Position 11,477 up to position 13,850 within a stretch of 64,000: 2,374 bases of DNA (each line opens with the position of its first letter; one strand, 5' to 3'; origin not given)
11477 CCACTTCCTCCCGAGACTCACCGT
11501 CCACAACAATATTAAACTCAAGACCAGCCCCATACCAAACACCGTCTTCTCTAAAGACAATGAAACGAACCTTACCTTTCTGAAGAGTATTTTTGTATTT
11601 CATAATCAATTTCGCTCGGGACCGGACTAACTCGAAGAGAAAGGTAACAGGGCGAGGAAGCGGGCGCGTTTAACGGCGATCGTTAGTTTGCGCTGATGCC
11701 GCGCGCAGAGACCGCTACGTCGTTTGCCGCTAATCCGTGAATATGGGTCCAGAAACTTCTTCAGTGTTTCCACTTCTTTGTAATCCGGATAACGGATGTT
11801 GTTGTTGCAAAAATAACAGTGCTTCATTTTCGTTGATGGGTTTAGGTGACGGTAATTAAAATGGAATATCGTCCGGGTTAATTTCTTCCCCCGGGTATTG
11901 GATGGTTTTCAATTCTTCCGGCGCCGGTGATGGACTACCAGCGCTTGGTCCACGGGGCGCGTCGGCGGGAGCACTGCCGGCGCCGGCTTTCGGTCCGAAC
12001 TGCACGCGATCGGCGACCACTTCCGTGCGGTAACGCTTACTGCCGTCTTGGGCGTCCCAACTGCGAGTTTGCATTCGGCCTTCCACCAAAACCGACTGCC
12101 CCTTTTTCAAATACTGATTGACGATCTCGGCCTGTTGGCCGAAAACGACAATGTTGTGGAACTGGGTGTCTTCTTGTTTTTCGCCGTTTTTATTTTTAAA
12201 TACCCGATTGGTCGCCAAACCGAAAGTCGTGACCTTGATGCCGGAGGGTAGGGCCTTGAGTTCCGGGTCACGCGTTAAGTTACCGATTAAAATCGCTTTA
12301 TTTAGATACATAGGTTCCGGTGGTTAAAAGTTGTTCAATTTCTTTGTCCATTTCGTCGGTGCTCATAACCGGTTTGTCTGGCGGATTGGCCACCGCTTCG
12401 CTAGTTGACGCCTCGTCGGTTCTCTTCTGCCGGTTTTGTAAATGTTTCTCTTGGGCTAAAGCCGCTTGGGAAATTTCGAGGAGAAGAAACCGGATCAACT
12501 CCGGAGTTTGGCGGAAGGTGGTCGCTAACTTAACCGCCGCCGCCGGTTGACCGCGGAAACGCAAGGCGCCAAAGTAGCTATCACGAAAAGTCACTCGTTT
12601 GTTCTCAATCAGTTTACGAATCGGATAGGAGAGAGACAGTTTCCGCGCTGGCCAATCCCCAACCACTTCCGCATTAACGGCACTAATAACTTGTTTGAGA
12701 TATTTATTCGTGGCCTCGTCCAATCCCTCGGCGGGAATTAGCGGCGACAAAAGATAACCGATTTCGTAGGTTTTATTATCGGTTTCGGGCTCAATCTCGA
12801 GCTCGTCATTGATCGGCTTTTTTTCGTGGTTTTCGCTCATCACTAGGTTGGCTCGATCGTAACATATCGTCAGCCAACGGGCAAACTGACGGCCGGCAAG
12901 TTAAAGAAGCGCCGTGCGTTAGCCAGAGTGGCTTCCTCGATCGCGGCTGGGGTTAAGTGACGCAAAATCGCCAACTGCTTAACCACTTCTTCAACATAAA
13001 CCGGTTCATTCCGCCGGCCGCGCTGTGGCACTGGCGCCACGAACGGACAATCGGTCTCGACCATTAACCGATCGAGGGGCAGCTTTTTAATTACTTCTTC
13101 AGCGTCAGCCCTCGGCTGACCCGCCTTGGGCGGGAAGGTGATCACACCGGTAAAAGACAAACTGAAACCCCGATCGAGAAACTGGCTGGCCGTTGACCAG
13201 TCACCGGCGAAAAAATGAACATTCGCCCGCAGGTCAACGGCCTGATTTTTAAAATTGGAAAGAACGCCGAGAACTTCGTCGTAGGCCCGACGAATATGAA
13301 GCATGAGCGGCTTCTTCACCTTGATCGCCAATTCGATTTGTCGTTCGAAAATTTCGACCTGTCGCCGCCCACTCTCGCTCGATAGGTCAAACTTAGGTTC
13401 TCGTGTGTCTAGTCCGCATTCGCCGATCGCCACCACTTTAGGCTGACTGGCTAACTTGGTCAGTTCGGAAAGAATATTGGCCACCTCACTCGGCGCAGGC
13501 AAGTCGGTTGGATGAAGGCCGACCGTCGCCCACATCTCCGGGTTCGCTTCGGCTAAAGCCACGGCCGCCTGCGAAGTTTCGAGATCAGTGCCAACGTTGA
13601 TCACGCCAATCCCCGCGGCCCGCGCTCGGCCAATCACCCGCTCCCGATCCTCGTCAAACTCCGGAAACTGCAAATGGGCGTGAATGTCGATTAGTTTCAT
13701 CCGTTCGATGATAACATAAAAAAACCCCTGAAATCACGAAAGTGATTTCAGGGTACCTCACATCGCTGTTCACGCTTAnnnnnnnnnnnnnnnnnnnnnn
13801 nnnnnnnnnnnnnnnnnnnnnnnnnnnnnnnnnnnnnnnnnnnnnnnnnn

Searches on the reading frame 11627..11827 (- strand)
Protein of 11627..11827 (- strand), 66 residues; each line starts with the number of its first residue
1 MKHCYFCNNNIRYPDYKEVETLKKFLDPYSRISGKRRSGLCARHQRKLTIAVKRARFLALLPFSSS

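Call 7: search_protein_families(library=pfam, proteins=[window:11627-11827:-])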
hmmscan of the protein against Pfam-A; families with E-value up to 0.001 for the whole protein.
window:11627-11827:- (66 aa): 1 family
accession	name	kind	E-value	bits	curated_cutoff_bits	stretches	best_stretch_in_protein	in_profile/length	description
PF01084.26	Ribosomal_S18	-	5.7e-20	71.6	21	1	11-61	2-52/52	Ribosomal protein S18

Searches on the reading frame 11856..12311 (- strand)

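Call 7: search_protein_families(library=pfam, proteins=[window:11856-12311:-])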
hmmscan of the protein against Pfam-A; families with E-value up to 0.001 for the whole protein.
window:11856-12311:- (151 aa): 1 family
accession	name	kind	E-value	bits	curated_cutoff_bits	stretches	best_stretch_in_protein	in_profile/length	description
PF00436.31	SSB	-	9.6e-41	138.5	26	1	3-105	1-103/104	Single-strand binding protein family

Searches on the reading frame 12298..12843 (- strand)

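Call 7: search_protein_families(library=pfam, proteins=[window:12298-12843:-])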
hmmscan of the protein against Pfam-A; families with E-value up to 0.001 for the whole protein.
window:12298-12843:- (181 aa): 1 family
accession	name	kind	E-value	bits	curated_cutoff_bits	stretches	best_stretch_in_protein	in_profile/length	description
PF01250.22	Ribosomal_S6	-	5.9e-07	30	27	1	25-121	1-88/90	Ribosomal protein S6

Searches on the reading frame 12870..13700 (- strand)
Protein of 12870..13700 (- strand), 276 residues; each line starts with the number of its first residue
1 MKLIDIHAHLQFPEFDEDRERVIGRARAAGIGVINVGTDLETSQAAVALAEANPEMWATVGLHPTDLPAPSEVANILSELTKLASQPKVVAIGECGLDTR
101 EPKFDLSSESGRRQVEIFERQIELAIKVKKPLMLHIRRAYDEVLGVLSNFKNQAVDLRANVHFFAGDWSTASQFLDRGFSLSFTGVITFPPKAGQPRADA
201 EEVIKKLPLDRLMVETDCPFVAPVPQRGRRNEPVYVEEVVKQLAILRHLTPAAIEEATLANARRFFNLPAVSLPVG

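Call 7: search_protein_families(library=pfam, proteins=[window:12870-13700:-])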
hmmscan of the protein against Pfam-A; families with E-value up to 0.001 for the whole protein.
window:12870-13700:- (276 aa): 1 family
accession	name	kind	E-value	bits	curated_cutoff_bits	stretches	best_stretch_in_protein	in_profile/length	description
PF01026.27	TatD_DNase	-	2.6e-74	250.2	27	1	4-267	1-253/253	TatD related DNase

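Call 10: find_related_loci(query=window:12870-13700:-, collection=genome_contigs, flank=4000)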
Query window:12870-13700:- (276 aa) in genome_contigs; peptide patterns used: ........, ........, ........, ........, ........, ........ (x = any residue, [..] = any of these).
308 stretches matched a pattern; 229 encode a relative of the query (tblastn E <= 1e-3); the best 80 are kept; 80 distinct loci.
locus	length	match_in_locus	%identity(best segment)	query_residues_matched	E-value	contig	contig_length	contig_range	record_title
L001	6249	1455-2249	67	1-268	4e-116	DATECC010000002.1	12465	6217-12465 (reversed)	MAG TPA_asm: Candidatus Paceibacterota bacterium isolate SMAG_U8261 k141_956694, whole genome shotgun sequence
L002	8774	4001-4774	62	1-268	3e-105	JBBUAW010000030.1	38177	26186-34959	MAG: Patescibacteria group bacterium isolate H43-bin015_1 H43_bin015_1_000000000030, whole genome shotgun sequence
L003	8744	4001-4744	58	1-266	2e-93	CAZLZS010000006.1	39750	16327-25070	MAG TPA_asm: uncultured Candidatus Saccharibacteria bacterium isolate binchicken_co38_1305 genome assembly, contig: NODE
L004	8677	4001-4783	46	3-268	5e-74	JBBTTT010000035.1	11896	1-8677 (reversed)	MAG: Patescibacteria group bacterium isolate H51-bin197_1 H51_bin197_1_000000000035, whole genome shotgun sequence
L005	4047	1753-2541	45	1-269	3e-72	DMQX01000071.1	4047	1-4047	MAG TPA_asm: Candidatus Taylorbacteria bacterium isolate UBA11359 contig_35768, whole genome shotgun sequence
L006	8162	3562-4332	48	2-268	4e-71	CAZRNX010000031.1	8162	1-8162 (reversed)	MAG TPA_asm: uncultured Candidatus Saccharibacteria bacterium isolate SRP124282_co8_23 genome assembly, contig: NODE_191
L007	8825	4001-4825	42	2-268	1e-69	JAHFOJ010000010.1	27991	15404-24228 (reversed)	MAG: Candidatus Giovannonibacteria bacterium isolate nzgw500 NODE_1287_length_27992_cov_3.971260, whole genome shotgun s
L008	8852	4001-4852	43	2-268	2e-65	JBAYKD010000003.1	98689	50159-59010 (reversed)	MAG: Candidatus Paceibacterota bacterium isolate SO_2016_GW1_71 scaffold00489_OW334_2016, whole genome shotgun sequence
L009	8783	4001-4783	43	1-268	3e-65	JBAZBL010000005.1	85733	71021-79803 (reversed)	MAG: Candidatus Paceibacterota bacterium isolate SO_2017_GW1_111 NODE_1708_length_85733_cov_1.515969_OW334_2017, whole g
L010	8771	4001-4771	44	3-268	4e-64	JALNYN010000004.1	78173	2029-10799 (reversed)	MAG: Candidatus Paceibacterota bacterium isolate SO_2017_GW1 bin 180 NODE_1938_length_78173_cov_3.901904_OW334_2017, who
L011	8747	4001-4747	45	3-268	6e-64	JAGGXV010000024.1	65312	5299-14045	MAG: bacterium isolate AUK161 PB_MBMC_115_c_000000000002, whole genome shotgun sequence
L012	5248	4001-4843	43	3-271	1e-62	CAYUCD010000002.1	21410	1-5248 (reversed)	MAG TPA_asm: uncultured Gammaproteobacteria bacterium isolate SRP302447_co3_92 genome assembly, contig: NODE_6772_length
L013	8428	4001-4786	42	1-268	3e-62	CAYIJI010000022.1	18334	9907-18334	MAG TPA_asm: uncultured Candidatus Saccharibacteria bacterium isolate ERP119705_co23_573 genome assembly, contig: NODE_2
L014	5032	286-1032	42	3-268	1e-61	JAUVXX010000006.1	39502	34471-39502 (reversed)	MAG: bacterium isolate CSMAG_1227 CSMAG_1227_k141_1018651_length_39502_cov_11.0000, whole genome shotgun sequence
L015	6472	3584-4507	41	2-273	2e-61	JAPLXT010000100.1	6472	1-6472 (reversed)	MAG: Candidatus Nomurabacteria bacterium isolate LacPavin_0920_WC57_MAG_35_7 LacPavin_0920_WC57_scaffold_581151, whole g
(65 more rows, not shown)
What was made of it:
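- Tried and rejected: The genome_contigs scan had already been spent on TatD synteny (call 10).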

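Call 18: find_encoding_contigs(protein=window:12870-13700:-, flank=3000, max_places=10)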
Protein window:12870-13700:- (276 aa): no gene with exactly this product is on record in the collection.

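Call 19: find_homologous_proteins(query=window:12870-13700:-, max_evalue=1e-60)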
Query window:12870-13700:- (276 aa): 628 proteins with E <= 1e-60 among 8000 candidates; the best 120 are listed.
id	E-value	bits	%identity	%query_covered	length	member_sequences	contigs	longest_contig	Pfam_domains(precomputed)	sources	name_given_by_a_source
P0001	2.9e-163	560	100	93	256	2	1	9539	PF01026.28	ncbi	ncbi:MAG: TatD family hydrolase, partial [Patescibacteria group bacterium]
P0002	8.5e-108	378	67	97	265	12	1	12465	PF01026.28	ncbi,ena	ncbi:MAG TPA: TatD family hydrolase [Candidatus Paceibacterota bacterium]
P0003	6.2e-101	355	65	94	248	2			PF01026.28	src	-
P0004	1.4e-99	351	64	96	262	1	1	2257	PF01026.28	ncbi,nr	ncbi:MAG: TatD family hydrolase [Candidatus Vogelbacteria bacterium]|nr:TatD family hydrolase [Candi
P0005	2.7e-98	347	61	97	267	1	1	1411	PF01026.28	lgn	-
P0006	3.7e-96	340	62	97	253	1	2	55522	PF01026.28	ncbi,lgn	-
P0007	5.5e-96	339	62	97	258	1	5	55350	PF01026.28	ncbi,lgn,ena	ncbi:MAG: TatD family hydrolase [Patescibacteria group bacterium]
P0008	1.7e-95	338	60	97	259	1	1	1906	PF01026.28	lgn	-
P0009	1.8e-94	334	61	97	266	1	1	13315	PF01026.28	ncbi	ncbi:MAG: TatD family hydrolase [Candidatus Vogelbacteria bacterium]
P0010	2.0e-92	327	61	98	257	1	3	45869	PF01026.28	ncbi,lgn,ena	ncbi:MAG: TatD family hydrolase [Patescibacteria group bacterium]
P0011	4.9e-90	320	59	97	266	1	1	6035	PF01026.28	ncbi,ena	-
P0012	3.8e-89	317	59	97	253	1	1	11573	PF01026.28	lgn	-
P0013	1.3e-88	315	59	97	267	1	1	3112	PF01026.28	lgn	-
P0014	1.7e-88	315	59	97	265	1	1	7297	PF01026.28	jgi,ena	-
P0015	5.2e-87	310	58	97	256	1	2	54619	PF01026.28,PF04909.21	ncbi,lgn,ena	ncbi:MAG: TatD family hydrolase [Patescibacteria group bacterium]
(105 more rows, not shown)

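Call 21: find_encoding_contigs(protein=P0001, flank=5000, max_places=5)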
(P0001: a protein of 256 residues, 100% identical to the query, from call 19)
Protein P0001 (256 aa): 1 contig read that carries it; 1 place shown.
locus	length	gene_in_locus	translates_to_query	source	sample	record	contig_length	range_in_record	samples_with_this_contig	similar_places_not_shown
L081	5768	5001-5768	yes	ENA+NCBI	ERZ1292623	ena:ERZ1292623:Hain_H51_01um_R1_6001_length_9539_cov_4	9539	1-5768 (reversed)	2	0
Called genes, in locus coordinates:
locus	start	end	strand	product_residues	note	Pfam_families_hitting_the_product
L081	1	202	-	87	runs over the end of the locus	-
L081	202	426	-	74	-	-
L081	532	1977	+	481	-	-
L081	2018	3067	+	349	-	PF01594:AI-2E_transport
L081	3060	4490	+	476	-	PF00133:tRNA-synt_1 (weak), PF01406:tRNA-synt_1e (faint), PF09334:tRNA-synt_1g, PF00133:tRNA-synt_1, PF19303:Anticodon_3 (faint)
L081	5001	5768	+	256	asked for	PF01026:TatD_DNase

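Call 44: find_encoding_contigs(protein=P0004, flank=2500, max_places=2)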
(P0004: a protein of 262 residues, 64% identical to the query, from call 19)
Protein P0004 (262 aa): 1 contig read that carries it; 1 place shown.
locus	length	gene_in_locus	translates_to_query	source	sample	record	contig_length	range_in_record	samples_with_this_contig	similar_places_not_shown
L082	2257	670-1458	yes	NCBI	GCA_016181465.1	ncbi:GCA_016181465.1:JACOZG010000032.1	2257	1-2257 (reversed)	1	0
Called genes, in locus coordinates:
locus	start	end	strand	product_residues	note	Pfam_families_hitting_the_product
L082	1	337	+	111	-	PF00078:RVT_1 (weak)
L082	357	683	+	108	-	PF01329:Pterin_4a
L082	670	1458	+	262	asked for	PF01026:TatD_DNase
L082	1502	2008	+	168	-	PF01250:Ribosomal_S6 (weak)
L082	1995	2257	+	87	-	PF00436:SSB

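Call 45: find_encoding_contigs(protein=P0006, flank=2500, max_places=2)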
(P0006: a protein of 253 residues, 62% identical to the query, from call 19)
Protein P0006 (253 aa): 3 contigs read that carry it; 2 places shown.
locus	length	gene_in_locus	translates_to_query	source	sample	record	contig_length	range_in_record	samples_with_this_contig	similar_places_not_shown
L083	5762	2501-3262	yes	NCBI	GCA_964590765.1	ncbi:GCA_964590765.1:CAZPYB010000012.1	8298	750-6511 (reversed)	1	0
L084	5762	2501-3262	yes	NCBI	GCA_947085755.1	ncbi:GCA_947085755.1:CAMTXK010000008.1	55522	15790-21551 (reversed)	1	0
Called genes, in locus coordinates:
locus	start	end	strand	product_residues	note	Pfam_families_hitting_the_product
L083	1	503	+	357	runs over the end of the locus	-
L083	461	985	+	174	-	PF00133:tRNA-synt_1 (weak), PF09334:tRNA-synt_1g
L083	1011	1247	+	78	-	-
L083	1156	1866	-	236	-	-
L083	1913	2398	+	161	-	PF20803:PaaX_M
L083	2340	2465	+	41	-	-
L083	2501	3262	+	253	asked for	PF01026:TatD_DNase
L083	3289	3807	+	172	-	PF01250:Ribosomal_S6 (weak)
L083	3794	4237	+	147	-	PF00436:SSB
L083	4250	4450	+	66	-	PF01084:Ribosomal_S18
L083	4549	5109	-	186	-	PF08207:EFP_N, PF09285:Elong-fact-P_C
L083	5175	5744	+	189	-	PF04542:Sigma70_r2, PF08281:Sigma70_r4_2, PF04545:Sigma70_r4 (weak)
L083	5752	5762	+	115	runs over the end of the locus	-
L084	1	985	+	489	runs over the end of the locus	PF00133:tRNA-synt_1 (weak), PF01406:tRNA-synt_1e (faint), PF09334:tRNA-synt_1g, PF00133:tRNA-synt_1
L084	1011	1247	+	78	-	-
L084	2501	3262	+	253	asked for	PF01026:TatD_DNase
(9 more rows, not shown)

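Call 46: find_encoding_contigs(protein=P0009, flank=2500, max_places=2)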
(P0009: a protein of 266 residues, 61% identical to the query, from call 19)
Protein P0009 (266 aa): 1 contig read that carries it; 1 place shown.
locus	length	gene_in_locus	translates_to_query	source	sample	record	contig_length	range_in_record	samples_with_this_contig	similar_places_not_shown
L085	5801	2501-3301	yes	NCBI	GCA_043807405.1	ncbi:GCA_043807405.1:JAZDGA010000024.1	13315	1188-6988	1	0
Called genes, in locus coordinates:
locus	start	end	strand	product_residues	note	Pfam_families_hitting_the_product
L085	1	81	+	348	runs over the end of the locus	PF01594:AI-2E_transport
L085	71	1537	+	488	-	PF00133:tRNA-synt_1, PF01406:tRNA-synt_1e (faint), PF01921:tRNA-synt_1f (faint), PF09334:tRNA-synt_1g, PF00133:tRNA-synt_1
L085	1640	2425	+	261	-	-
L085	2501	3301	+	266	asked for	PF01026:TatD_DNase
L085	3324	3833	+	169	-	PF01250:Ribosomal_S6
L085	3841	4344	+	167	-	PF00436:SSB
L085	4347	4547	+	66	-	PF01084:Ribosomal_S18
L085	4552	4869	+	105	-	-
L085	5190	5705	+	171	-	-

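Call 47: find_encoding_contigs(protein=P0010, flank=2500, max_places=2)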
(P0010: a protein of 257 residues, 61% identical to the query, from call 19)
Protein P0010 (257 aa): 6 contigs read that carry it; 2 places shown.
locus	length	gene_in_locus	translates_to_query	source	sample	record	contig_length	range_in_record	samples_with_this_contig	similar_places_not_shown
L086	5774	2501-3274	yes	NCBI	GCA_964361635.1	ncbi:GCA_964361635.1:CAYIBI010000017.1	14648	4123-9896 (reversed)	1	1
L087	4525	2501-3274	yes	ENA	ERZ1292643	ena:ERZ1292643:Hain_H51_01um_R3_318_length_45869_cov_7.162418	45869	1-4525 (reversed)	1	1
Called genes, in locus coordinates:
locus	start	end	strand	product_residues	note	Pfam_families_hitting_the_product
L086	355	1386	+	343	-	PF04545:Sigma70_r4, PF05066:HARE-HTH (faint)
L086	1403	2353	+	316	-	PF14088:DUF4268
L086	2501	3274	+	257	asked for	PF01026:TatD_DNase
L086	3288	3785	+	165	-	PF01250:Ribosomal_S6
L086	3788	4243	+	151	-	PF00436:SSB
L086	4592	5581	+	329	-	PF01972:SDH_protease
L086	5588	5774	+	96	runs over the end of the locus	-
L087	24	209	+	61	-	-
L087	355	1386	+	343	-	PF04545:Sigma70_r4, PF05066:HARE-HTH (faint)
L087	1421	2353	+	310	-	PF14088:DUF4268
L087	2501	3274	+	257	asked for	PF01026:TatD_DNase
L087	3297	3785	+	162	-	PF01250:Ribosomal_S6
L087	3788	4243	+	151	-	PF00436:SSB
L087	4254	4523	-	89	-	?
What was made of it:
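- Where metG has been displaced from tatD, a DUF4268 gene lies immediately upstream of tatD instead (call 47).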

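Call 74: find_encoding_contigs(protein=P0012, flank=2500, max_places=2)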
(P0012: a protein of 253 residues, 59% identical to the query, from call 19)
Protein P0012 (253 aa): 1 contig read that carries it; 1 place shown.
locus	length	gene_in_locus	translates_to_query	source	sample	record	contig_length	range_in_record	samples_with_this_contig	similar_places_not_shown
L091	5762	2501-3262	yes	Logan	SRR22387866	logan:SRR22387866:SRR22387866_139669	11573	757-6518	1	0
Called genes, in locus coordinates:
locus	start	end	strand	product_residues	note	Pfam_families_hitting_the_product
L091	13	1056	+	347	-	PF01594:AI-2E_transport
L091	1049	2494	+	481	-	PF01406:tRNA-synt_1e (faint), PF09334:tRNA-synt_1g, PF00133:tRNA-synt_1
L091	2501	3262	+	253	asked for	PF01026:TatD_DNase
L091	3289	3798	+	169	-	PF01250:Ribosomal_S6 (weak)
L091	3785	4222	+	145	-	PF00436:SSB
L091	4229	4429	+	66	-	PF01084:Ribosomal_S18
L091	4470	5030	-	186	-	PF08207:EFP_N, PF09285:Elong-fact-P_C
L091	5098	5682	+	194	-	PF04542:Sigma70_r2, PF08281:Sigma70_r4_2, PF04545:Sigma70_r4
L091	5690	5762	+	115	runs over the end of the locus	-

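Call 75: find_encoding_contigs(protein=P0011, flank=2500, max_places=2)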
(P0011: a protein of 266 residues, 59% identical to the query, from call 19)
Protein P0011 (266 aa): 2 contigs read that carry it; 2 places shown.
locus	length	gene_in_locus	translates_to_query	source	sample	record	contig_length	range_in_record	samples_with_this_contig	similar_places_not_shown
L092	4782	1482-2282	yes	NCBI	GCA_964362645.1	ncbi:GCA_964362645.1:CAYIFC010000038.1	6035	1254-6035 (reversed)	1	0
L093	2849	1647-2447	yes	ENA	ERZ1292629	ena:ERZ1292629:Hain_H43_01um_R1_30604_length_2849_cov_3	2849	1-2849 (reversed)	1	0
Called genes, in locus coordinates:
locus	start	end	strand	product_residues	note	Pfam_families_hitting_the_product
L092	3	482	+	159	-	?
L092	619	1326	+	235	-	-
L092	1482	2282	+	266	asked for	PF01026:TatD_DNase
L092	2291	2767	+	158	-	PF01250:Ribosomal_S6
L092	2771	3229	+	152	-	PF00436:SSB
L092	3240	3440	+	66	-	PF01084:Ribosomal_S18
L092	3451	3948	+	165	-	PF01936:NYN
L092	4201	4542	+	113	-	-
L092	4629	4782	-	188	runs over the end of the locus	PF08207:EFP_N, PF01132:EFP (weak), PF09285:Elong-fact-P_C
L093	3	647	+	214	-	?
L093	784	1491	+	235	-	-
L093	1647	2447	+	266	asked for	PF01026:TatD_DNase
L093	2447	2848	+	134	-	?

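Call 76: find_encoding_contigs(protein=P0014, flank=2500, max_places=2)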
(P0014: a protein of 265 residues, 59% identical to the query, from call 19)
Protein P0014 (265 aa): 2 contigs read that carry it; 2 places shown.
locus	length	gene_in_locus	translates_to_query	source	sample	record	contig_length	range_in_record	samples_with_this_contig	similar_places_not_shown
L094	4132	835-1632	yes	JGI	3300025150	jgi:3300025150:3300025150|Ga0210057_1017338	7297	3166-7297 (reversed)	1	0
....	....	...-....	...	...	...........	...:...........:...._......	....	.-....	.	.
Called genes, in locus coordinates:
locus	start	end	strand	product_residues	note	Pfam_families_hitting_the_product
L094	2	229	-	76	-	?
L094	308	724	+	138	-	-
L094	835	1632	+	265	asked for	PF01026:TatD_DNase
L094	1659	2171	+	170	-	PF01250:Ribosomal_S6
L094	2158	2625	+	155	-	PF00436:SSB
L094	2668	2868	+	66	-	PF01084:Ribosomal_S18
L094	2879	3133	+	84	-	PF15970:HicB-like_2 (weak)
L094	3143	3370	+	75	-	PF07927:HicA_toxin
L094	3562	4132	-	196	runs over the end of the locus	PF08207:EFP_N, PF09285:Elong-fact-P_C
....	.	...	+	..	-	?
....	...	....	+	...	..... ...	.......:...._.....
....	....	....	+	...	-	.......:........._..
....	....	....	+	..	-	?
